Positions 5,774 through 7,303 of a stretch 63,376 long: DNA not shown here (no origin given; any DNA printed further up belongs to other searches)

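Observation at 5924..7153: [NiFe]-hydrogenase large-subunit homologue with all four Cys intact but a systematically rewired active site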

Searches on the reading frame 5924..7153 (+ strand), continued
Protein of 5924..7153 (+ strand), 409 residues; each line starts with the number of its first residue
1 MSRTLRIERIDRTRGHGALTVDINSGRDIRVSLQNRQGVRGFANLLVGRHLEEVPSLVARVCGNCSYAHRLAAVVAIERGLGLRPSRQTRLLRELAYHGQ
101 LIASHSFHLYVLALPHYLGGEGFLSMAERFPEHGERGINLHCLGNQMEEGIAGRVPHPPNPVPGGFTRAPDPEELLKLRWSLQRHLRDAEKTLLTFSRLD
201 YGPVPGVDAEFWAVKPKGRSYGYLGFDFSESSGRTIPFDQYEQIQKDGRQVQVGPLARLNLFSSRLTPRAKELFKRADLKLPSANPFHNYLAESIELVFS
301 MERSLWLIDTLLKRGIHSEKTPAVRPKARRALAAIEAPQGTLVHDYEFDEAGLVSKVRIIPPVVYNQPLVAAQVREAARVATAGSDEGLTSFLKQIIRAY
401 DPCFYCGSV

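Call 10: list_cluster_members(proteins=[P0001, P0002, P0003, P0004])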
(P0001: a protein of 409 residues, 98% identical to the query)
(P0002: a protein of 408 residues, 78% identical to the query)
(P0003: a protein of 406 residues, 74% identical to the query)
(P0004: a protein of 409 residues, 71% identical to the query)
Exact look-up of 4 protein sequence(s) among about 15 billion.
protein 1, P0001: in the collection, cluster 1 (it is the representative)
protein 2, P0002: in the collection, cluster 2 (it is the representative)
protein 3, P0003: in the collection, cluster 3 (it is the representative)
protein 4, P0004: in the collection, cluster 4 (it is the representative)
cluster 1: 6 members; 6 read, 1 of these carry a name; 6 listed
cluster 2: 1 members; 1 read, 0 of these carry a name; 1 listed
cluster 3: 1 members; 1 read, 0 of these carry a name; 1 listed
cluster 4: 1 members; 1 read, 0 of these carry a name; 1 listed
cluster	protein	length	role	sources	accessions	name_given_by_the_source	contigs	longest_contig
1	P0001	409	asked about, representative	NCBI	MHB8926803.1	MAG: nickel-dependent hydrogenase large subunit [Bacillota bacterium]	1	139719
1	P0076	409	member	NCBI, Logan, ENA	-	-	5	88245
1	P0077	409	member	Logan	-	-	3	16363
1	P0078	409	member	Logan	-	-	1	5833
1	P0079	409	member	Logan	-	-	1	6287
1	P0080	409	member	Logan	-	-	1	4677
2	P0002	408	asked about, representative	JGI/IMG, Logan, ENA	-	-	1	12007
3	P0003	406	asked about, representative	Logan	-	-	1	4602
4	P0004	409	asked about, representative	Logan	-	-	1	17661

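Call 11: find_encoding_contigs(protein=P0004, flank=10000, max_places=2)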
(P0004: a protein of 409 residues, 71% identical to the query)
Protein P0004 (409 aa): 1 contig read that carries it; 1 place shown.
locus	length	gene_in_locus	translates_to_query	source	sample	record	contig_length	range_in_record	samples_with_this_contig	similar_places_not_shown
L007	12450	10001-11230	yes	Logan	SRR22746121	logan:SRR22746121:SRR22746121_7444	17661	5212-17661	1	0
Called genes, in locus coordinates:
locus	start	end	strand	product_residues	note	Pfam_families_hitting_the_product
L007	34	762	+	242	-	PF05175:MTS (weak)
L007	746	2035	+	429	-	PF01541:GIY-YIG, PF00590:TP_methylase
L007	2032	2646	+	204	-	PF10646:Germane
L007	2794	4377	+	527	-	PF07969:Amidohydro_3, PF01979:Amidohydro_1 (weak)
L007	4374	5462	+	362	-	PF06032:S-Me-THD_N, PF20906:S-Me-THD_C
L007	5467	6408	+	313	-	PF06675:DUF1177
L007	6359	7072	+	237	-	PF07302:AroM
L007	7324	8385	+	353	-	PF13187:Fer4_9 (faint), PF13534:Fer4_17 (faint), PF14697:Fer4_21 (faint), PF00037:Fer4 (faint), PF12797:Fer4_2 (faint), PF13237:Fer4_10 (faint), PF17179:Fer4_22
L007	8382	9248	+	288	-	PF00970:FAD_binding_6 (weak), PF10418:DHODB_Fe-S_bind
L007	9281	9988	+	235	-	PF01058:Oxidored_q6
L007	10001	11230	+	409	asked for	PF00374:NiFeSe_Hases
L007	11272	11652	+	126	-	PF07085:DRTGG (weak)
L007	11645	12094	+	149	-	PF13581:HATPase_c_2, PF02518:HATPase_c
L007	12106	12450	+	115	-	?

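Call 12: find_encoding_contigs(protein=P0002, flank=10000, max_places=2)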
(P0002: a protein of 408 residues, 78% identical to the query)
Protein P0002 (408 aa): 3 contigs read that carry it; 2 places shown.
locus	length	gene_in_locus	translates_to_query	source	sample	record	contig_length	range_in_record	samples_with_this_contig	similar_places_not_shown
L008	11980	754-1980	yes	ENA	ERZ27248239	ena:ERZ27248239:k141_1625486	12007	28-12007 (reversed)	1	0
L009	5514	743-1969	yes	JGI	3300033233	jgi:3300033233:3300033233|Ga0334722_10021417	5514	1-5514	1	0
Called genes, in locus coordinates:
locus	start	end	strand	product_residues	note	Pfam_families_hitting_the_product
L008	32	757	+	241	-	PF01058:Oxidored_q6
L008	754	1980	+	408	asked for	PF00374:NiFeSe_Hases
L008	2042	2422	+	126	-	PF07085:DRTGG (weak)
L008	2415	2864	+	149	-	PF13581:HATPase_c_2, PF02518:HATPase_c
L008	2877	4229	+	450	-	PF12837:Fer4_6 (faint), PF12838:Fer4_7, PF13187:Fer4_9, PF13237:Fer4_10, PF13484:Fer4_16 (faint), PF00037:Fer4 (weak), PF02906:Fe_hyd_lg_C, PF04060:FeS, +1 more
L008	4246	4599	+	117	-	PF07085:DRTGG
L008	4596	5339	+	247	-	PF02811:PHP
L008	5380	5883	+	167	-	PF01257:2Fe-2S_thioredx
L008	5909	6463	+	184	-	PF02518:HATPase_c, PF13589:HATPase_c_3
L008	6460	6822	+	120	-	-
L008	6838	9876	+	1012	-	PF01257:2Fe-2S_thioredx (weak), PF01512:Complex1_51K, PF10589:NADH_4Fe-4S, PF14691:Fer4_20, PF01946:Thi4 (weak), PF01266:DAO (weak), PF07992:Pyr_redox_2, PF13450:NAD_binding_8, +5 more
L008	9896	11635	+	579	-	PF00111:Fer2, PF13510:Fer2_4, PF10588:NADH-G_4Fe-4S_3, PF12838:Fer4_7 (weak), PF02906:Fe_hyd_lg_C, PF02256:Fe_hyd_SSU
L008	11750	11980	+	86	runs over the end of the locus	?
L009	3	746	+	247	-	?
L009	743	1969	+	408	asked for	PF00374:NiFeSe_Hases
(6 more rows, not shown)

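Call 13: find_encoding_contigs(protein=P0003, flank=10000, max_places=2)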
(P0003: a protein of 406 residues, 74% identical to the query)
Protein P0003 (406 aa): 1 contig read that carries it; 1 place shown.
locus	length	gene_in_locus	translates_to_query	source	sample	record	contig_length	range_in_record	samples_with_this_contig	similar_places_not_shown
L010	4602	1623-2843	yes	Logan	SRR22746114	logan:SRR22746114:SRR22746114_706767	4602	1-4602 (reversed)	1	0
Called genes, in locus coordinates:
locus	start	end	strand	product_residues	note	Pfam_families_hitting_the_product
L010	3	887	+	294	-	?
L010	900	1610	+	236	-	PF01058:Oxidored_q6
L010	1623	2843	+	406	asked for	PF00374:NiFeSe_Hases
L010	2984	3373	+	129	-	-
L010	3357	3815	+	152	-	PF13581:HATPase_c_2 (weak), PF02518:HATPase_c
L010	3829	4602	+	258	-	?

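Call 30: find_related_loci(query=A2, collection=genome_contigs, flank=10000)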
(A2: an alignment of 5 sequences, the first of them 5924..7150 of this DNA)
Query A2 (409 aa) in genome_contigs; peptide patterns used: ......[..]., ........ (x = any residue, [..] = any of these).
42 stretches matched a pattern, but none encodes a relative of the query by tblastn (E <= 1e-3).
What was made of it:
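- On [NiFe]-hydrogenase large subunit (catalytic): The rest of the MAG could not be searched, and the clade is absent from the GTDB representative genomes (call 30).
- Tried and rejected: The GTDB representative genomes gave none (call 30).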

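Call 31: find_related_loci(query=A2, collection=metagenome_contigs, flank=10000)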
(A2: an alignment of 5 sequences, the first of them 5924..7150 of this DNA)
Query A2 (409 aa) in metagenome_contigs; peptide patterns used: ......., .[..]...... (x = any residue, [..] = any of these).
154 stretches matched a pattern; 1 encode a relative of the query (tblastn E <= 1e-3); 1 distinct loci.
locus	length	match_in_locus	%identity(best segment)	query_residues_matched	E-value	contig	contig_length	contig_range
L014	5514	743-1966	78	1-409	0e+0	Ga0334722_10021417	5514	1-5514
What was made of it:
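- Tried and rejected: JGI metagenomes gave only the already known contig (call 31).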

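Call 36: find_encoding_contigs(protein=P0007, flank=8000, max_places=1)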
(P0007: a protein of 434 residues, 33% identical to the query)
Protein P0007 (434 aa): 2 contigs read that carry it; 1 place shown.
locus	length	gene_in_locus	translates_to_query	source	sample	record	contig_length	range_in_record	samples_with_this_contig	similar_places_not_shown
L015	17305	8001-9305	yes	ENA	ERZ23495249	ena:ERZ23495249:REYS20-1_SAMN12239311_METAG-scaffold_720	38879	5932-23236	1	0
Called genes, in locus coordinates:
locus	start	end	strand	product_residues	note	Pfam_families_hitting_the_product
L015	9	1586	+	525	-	-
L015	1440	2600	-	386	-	PF00149:Metallophos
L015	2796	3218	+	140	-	PF13279:4HBT_2 (weak), PF03061:4HBT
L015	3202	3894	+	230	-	PF00702:Hydrolase, PF12710:HAD, PF13419:HAD_2, PF13242:Hydrolase_like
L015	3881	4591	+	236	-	PF00753:Lactamase_B, PF12706:Lactamase_B_2 (weak)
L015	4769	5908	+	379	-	PF12838:Fer4_7 (faint), PF13183:Fer4_8 (faint), PF13187:Fer4_9 (faint), PF13484:Fer4_16 (faint), PF13534:Fer4_17 (faint), PF13746:Fer4_18 (faint), PF12797:Fer4_2 (faint), PF17179:Fer4_22, +2 more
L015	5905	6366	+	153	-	PF00027:cNMP_binding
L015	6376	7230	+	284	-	PF00175:NAD_binding_1, PF10418:DHODB_Fe-S_bind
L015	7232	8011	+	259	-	PF01058:Oxidored_q6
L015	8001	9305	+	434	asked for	PF00374:NiFeSe_Hases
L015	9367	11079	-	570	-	PF03979:Sigma70_r1_1, PF04542:Sigma70_r2, PF04539:Sigma70_r3, PF08281:Sigma70_r4_2 (faint), PF04545:Sigma70_r4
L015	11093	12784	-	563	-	PF01807:Zn_ribbon_DnaG, PF08275:DNAG_N, PF01751:Toprim, PF13155:Toprim_2, PF13662:Toprim_4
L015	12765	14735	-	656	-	PF00488:MutS_V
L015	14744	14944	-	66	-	PF01165:Ribosomal_S21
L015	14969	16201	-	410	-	PF00226:DnaJ, PF01556:DnaJ_C, PF15777:Anti-TRAP (faint), PF27659:CHP02642 (faint), PF00684:DnaJ_CXXCXGXG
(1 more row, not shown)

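Call 37: find_encoding_contigs(protein=P0005, flank=8000, max_places=1)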
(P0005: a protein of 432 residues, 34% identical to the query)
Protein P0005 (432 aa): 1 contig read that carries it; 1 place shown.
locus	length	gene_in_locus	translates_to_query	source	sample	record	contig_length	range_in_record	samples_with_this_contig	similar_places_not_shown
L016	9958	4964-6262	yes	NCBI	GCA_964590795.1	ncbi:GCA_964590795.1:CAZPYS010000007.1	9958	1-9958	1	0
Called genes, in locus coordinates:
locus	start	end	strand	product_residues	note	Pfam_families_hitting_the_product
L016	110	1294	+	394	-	PF00368:HMG-CoA_red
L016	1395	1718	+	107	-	PF01155:HypA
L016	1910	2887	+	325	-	PF13534:Fer4_17 (faint), PF13183:Fer4_8 (faint), PF13187:Fer4_9 (faint), PF14697:Fer4_21 (faint), PF13237:Fer4_10 (faint), PF17179:Fer4_22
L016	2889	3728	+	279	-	PF00175:NAD_binding_1, PF10418:DHODB_Fe-S_bind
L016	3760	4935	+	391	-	PF01058:Oxidored_q6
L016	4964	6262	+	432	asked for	PF00374:NiFeSe_Hases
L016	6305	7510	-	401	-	PF00342:PGI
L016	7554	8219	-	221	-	PF00121:TIM, PF03060:NMO (weak), PF13242:Hydrolase_like (faint), PF05690:ThiG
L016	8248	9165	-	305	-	PF01116:F_bP_aldolase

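Call 40: search_protein_representatives(alignment_id=A2)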
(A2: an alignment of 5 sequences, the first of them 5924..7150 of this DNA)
Query: 5 sequences, 409 profile positions. Proteins with E-value up to 0.001 (for the whole library): 3255; up to 1e-10: 1461; up to 1e-30: 386. The best 150 are listed.
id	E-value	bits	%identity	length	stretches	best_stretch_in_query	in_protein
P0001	1.8e-258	873.6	-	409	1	1-409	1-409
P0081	1.4e-98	347.1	-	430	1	1-408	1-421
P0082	1.3e-93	330.7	-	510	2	1-326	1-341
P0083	2.5e-80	286.9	-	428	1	6-407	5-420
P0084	3.8e-77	276.5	-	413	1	5-407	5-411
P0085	1.3e-73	264.9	-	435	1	1-407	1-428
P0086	6.2e-73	262.6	-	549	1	1-407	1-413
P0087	1.5e-71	258.0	-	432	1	1-407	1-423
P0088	3.2e-71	256.9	-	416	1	10-407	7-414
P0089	7.1e-71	255.8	-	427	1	4-407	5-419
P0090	9.3e-71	255.4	-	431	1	1-407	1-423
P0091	1.4e-70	254.9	-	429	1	1-407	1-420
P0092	7.2e-70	252.5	-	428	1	1-407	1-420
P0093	8.3e-70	252.3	-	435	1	1-407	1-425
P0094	1.2e-68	248.4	-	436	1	2-407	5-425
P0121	1.5e-61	225.1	-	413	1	7-407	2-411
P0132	6.6e-60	219.7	-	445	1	6-407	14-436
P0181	3.4e-53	197.5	-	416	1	11-404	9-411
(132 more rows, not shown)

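Call 46: list_cluster_members(proteins=[P0081, P0082, P0083, P0084, P0121, P0181, P0085, P0005])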
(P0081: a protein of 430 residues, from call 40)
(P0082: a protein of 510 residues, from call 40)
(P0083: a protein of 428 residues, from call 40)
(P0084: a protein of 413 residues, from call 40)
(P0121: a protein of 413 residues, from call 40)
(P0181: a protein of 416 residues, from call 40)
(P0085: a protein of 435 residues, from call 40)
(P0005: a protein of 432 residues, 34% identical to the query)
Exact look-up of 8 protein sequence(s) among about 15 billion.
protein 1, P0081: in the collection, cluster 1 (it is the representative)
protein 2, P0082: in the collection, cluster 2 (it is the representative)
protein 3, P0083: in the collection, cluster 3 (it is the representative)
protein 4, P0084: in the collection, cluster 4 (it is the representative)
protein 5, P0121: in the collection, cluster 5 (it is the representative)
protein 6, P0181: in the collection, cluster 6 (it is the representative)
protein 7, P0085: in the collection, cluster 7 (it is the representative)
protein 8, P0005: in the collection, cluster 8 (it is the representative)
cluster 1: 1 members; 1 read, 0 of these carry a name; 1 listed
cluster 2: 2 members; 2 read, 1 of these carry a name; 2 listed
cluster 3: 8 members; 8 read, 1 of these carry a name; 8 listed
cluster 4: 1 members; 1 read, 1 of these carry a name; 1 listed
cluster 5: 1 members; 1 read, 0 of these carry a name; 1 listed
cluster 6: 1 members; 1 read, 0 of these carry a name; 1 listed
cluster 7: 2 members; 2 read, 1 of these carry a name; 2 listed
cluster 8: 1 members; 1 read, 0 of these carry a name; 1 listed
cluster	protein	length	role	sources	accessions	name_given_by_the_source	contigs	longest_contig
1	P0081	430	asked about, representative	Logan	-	-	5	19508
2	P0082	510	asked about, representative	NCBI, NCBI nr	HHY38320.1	MAG TPA: Ni/Fe hydrogenase subunit alpha [Clostridia bacterium] | Ni/Fe hydrogenase subunit alpha [Clostridia bacterium]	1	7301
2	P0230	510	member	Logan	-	-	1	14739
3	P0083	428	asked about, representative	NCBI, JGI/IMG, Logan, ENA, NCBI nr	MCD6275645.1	MAG: Ni/Fe hydrogenase subunit alpha [Thermoplasmata archaeon] | Ni/Fe hydrogenase subunit alpha [Thermoplasmata archaeon]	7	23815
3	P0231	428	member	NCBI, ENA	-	-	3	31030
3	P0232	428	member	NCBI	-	-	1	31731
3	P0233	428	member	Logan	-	-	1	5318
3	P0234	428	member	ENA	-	-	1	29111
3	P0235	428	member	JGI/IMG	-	-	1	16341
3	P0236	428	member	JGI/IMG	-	-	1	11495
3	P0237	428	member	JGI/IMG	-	-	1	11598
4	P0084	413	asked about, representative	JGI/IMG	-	sulfhydrogenase subunit alpha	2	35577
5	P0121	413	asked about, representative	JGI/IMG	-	-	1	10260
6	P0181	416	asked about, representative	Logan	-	-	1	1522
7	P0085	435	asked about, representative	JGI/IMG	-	sulfhydrogenase subunit alpha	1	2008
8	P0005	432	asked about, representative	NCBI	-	-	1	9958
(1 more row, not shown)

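Call 47: find_encoding_contigs(protein=P0084, flank=10000, max_places=1)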
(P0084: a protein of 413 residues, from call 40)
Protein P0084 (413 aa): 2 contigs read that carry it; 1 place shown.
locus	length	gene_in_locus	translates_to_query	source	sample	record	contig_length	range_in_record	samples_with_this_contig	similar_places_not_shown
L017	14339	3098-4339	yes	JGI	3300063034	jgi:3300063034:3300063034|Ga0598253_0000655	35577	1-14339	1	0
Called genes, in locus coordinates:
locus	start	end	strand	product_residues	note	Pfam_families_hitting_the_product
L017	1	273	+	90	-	?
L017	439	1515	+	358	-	PF13187:Fer4_9 (faint), PF13534:Fer4_17 (faint), PF12838:Fer4_7 (faint), PF00037:Fer4 (faint), PF12797:Fer4_2 (faint), PF13183:Fer4_8 (faint), PF13237:Fer4_10 (faint), PF17179:Fer4_22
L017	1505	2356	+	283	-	PF10418:DHODB_Fe-S_bind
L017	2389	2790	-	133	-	-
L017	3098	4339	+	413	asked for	PF00374:NiFeSe_Hases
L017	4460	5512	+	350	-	PF13183:Fer4_8 (faint), PF13187:Fer4_9 (faint), PF12838:Fer4_7 (faint), PF13534:Fer4_17 (faint), PF13746:Fer4_18 (faint), PF13484:Fer4_16 (faint), PF13237:Fer4_10, PF17179:Fer4_22, +4 more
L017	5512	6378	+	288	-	PF00970:FAD_binding_6 (weak), PF00175:NAD_binding_1, PF10418:DHODB_Fe-S_bind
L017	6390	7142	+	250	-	PF01058:Oxidored_q6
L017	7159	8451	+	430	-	PF00374:NiFeSe_Hases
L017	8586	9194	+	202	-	-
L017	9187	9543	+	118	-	PF01155:HypA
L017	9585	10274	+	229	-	PF02492:cobW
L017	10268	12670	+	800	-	PF00708:Acylphosphatase, PF07503:zf-HYPF, PF01300:Sua5_yciO_yrdC, PF17788:HypF_C, PF22521:HypF_C_2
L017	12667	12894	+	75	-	PF01455:HupF_HypC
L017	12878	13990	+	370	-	PF01924:HypD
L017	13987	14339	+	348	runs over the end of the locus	PF00586:AIRS, PF02769:AIRS_C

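Call 48: find_encoding_contigs(protein=P0081, flank=10000, max_places=1)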
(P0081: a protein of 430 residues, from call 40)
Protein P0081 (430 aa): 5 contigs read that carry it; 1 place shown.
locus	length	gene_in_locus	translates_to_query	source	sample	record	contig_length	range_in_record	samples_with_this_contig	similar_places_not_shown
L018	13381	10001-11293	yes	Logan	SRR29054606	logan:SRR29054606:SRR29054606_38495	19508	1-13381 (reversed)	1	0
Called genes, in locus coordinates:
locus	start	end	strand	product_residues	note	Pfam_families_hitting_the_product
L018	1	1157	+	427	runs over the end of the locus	PF09861:Lar_N (weak)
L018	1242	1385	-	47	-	-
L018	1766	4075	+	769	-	PF02589:LUD_dom, PF13183:Fer4_8, PF13187:Fer4_9 (weak), PF13534:Fer4_17 (weak), PF02754:CCG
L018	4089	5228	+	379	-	PF02589:LUD_dom, PF13187:Fer4_9 (faint), PF13183:Fer4_8, PF13534:Fer4_17 (faint)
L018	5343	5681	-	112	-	-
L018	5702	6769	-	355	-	PF08240:ADH_N, PF16912:Glu_dehyd_C (weak), PF00107:ADH_zinc_N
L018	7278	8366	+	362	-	PF13534:Fer4_17 (faint), PF13183:Fer4_8 (faint), PF13187:Fer4_9 (faint), PF12838:Fer4_7 (faint), PF14697:Fer4_21 (faint), PF00037:Fer4 (faint), PF12797:Fer4_2 (faint), PF17179:Fer4_22, +1 more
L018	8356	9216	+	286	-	PF00970:FAD_binding_6 (weak), PF00175:NAD_binding_1, PF10418:DHODB_Fe-S_bind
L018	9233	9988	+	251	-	PF01058:Oxidored_q6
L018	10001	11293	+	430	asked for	PF27537:HoxH (weak), PF00374:NiFeSe_Hases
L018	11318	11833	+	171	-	PF01750:HycI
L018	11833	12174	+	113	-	PF01155:HypA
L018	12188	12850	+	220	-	PF02492:cobW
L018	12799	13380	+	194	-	?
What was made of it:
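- Closest known: Group 3b [NiFe]-hydrogenases. Different: No hycI/hypAB after α, unlike L018 (call 48).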
